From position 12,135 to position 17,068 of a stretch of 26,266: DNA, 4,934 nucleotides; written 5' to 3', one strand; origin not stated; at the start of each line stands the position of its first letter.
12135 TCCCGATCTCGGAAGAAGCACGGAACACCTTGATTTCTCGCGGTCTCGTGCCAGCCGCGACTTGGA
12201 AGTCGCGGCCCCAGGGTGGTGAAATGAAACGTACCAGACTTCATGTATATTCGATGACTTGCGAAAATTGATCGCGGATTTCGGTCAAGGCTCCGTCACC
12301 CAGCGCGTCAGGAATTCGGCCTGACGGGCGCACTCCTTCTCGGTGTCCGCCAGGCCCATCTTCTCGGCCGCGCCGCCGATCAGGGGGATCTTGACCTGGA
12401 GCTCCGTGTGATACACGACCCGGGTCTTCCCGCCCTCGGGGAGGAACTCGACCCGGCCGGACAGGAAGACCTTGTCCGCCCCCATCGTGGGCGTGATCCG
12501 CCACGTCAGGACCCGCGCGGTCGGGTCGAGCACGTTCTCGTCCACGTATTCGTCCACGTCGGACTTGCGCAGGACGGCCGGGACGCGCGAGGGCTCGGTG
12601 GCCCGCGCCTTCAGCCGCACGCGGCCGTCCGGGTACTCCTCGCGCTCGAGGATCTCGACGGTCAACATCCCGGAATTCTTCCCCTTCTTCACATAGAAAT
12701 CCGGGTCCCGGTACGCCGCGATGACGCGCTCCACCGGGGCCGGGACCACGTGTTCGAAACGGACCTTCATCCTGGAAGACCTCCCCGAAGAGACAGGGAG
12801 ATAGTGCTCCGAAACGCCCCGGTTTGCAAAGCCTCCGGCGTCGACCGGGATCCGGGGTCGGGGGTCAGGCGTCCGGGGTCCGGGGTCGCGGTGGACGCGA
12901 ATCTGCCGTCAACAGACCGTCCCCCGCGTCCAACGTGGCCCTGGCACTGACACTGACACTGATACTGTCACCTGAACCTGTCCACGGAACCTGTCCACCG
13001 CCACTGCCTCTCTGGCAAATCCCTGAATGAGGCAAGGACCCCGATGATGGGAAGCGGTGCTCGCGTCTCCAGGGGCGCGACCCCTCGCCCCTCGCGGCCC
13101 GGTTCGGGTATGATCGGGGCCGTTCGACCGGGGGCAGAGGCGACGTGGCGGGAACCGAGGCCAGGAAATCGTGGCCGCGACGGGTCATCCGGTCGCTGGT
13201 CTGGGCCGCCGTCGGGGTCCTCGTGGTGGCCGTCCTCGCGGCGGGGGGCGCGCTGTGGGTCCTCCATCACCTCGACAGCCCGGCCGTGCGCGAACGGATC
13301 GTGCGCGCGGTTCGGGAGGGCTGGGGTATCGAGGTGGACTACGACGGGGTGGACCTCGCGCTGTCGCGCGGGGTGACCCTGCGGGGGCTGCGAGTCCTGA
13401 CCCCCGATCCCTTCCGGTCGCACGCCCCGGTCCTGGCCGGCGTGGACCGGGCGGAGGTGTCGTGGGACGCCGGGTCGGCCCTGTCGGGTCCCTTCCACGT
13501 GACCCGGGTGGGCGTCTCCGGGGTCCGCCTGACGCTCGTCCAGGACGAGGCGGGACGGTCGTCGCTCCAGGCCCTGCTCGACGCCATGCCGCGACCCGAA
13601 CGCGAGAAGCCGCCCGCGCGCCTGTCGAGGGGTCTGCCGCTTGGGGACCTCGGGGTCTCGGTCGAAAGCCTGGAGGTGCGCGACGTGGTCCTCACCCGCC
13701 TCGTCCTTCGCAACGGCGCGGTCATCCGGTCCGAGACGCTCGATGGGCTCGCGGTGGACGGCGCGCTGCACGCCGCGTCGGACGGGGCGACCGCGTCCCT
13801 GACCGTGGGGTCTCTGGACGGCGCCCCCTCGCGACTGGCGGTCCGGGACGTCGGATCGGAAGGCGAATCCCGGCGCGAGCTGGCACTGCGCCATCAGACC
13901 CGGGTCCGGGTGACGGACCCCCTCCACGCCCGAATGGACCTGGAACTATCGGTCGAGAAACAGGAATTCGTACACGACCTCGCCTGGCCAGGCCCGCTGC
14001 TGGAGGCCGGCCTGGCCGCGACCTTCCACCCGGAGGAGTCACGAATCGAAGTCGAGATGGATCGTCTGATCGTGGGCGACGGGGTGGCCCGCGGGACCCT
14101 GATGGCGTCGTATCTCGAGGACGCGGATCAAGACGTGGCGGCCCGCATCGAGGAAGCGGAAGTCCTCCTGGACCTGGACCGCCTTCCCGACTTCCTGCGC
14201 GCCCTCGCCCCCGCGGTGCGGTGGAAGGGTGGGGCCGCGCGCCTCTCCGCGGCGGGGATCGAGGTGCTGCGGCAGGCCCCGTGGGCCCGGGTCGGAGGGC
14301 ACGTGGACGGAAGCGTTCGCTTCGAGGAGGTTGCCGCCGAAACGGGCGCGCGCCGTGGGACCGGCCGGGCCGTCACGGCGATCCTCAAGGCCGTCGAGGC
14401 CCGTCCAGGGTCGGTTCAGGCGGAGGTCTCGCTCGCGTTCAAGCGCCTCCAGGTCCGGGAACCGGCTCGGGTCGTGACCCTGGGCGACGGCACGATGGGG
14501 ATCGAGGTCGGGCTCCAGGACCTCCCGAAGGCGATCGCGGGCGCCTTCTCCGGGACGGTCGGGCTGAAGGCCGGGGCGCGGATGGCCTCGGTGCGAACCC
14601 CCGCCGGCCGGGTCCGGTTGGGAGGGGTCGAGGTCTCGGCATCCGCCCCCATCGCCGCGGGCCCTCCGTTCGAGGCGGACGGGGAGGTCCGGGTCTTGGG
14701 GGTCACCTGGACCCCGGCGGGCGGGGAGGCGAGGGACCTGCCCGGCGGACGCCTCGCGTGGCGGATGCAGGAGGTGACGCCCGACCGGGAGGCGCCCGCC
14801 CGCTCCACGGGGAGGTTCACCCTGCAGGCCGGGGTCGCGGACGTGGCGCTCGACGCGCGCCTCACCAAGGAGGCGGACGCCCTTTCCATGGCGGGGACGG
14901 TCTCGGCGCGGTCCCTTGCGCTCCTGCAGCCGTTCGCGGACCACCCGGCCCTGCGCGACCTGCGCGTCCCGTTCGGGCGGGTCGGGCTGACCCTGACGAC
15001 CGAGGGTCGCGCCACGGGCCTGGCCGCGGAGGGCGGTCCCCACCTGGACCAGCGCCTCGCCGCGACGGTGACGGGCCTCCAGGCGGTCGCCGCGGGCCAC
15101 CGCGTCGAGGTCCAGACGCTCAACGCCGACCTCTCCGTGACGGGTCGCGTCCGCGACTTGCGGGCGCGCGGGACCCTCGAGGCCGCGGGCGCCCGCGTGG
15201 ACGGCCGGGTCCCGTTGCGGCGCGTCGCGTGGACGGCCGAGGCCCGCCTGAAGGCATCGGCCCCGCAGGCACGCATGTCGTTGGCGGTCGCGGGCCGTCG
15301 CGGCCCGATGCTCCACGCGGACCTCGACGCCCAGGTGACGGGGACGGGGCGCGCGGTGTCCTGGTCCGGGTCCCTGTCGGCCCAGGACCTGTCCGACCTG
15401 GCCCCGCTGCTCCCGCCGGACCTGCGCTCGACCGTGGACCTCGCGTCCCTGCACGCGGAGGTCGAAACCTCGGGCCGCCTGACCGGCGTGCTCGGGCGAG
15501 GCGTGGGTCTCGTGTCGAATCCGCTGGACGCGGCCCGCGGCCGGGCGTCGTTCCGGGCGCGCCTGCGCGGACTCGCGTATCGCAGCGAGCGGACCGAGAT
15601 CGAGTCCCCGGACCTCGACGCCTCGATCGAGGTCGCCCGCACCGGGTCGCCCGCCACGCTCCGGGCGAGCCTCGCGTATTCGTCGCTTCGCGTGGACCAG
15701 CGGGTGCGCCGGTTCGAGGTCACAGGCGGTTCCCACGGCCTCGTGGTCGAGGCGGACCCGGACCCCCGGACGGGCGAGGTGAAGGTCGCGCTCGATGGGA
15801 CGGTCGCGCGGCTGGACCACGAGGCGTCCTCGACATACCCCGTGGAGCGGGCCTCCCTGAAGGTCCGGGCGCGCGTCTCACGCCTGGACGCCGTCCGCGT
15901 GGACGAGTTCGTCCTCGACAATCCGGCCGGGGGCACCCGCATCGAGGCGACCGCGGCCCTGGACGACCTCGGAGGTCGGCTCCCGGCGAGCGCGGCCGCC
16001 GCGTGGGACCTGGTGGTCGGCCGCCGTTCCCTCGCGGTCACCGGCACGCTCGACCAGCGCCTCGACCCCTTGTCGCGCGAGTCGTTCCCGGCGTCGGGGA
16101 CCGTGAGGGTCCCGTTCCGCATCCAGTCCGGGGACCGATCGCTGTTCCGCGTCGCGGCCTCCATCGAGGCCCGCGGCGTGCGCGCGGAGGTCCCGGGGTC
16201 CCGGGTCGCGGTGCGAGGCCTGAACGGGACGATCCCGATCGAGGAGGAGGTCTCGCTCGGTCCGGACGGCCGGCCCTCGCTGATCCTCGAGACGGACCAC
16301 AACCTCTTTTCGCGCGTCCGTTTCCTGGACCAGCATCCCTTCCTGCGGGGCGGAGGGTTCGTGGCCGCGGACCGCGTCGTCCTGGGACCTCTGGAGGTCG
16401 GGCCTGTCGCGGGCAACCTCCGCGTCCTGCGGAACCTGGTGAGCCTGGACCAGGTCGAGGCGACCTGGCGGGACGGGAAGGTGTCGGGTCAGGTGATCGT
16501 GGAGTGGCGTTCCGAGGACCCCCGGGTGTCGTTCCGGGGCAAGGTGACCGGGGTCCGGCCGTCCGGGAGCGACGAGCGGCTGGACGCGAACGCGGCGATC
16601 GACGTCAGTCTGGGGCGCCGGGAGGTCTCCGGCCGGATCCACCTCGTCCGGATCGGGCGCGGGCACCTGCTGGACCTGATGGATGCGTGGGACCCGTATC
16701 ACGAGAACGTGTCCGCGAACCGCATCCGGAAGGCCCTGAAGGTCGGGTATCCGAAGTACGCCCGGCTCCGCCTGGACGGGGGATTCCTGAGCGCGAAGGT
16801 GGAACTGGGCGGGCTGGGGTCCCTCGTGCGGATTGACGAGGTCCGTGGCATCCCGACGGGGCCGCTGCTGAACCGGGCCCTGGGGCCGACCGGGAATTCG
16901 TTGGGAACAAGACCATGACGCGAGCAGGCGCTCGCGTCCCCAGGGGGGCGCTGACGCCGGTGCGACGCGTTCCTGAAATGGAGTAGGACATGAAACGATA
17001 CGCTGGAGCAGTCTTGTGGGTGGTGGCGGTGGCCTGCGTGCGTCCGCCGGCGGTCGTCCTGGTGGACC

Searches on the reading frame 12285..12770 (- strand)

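Call 13: search_protein_families(library=pfam, proteins=[window:12285-12770:-], max_evalue=0.01)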
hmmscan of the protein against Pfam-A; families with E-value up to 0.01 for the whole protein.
window:12285-12770:- (161 aa): 2 families
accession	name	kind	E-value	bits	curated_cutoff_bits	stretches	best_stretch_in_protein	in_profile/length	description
PF10698.15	DUF2505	-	2e-19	70.7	26.9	1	5-158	2-158/158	Protein of unknown function (DUF2505)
PF10604.15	Polyketide_cyc2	-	2.8e-07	31.4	27.4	1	2-146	3-129/142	Polyketide cyclase / dehydrase and lipid transport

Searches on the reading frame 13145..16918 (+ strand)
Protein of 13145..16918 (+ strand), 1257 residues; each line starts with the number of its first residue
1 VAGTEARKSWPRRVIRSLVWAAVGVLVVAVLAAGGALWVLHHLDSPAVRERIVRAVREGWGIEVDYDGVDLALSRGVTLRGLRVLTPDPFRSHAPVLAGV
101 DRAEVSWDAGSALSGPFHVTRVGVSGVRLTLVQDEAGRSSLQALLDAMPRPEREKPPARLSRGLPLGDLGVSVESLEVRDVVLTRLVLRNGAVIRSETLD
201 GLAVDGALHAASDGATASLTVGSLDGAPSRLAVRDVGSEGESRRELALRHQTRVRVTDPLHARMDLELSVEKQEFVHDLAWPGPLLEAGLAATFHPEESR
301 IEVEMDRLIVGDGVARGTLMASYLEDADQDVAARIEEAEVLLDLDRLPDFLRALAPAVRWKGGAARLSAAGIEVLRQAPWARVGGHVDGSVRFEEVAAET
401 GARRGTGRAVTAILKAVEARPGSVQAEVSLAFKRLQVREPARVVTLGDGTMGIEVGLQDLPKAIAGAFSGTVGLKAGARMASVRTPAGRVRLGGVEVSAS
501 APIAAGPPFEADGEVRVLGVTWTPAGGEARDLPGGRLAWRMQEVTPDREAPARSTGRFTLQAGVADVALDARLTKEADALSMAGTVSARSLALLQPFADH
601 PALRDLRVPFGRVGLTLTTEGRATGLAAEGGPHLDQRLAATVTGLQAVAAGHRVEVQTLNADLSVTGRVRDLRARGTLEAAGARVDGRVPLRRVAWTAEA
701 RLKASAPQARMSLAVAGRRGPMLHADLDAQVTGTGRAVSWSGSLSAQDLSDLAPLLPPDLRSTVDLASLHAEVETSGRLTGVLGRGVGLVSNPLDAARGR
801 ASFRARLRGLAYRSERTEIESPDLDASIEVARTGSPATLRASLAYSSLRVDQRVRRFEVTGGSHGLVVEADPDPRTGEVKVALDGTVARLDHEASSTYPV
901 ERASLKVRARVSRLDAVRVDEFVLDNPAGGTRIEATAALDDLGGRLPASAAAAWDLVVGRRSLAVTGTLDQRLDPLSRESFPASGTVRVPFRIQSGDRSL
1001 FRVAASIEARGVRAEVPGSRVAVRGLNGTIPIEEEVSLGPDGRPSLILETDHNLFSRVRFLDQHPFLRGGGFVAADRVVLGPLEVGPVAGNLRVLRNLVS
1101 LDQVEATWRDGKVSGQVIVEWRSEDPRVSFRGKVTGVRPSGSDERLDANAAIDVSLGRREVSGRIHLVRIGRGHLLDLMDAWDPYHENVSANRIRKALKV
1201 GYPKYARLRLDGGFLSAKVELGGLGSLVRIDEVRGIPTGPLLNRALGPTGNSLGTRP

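Call 13: search_protein_families(library=pfam, proteins=[window:13145-16918:+], max_evalue=0.01)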
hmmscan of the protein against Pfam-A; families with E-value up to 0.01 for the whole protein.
window:13145-16918:+ (1257 aa): 1 family
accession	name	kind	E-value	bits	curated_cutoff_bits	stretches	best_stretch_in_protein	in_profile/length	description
PF05359.17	DUF748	-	1.1e-05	24.2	50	1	12-161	12-153/1037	Domain of Unknown Function (DUF748)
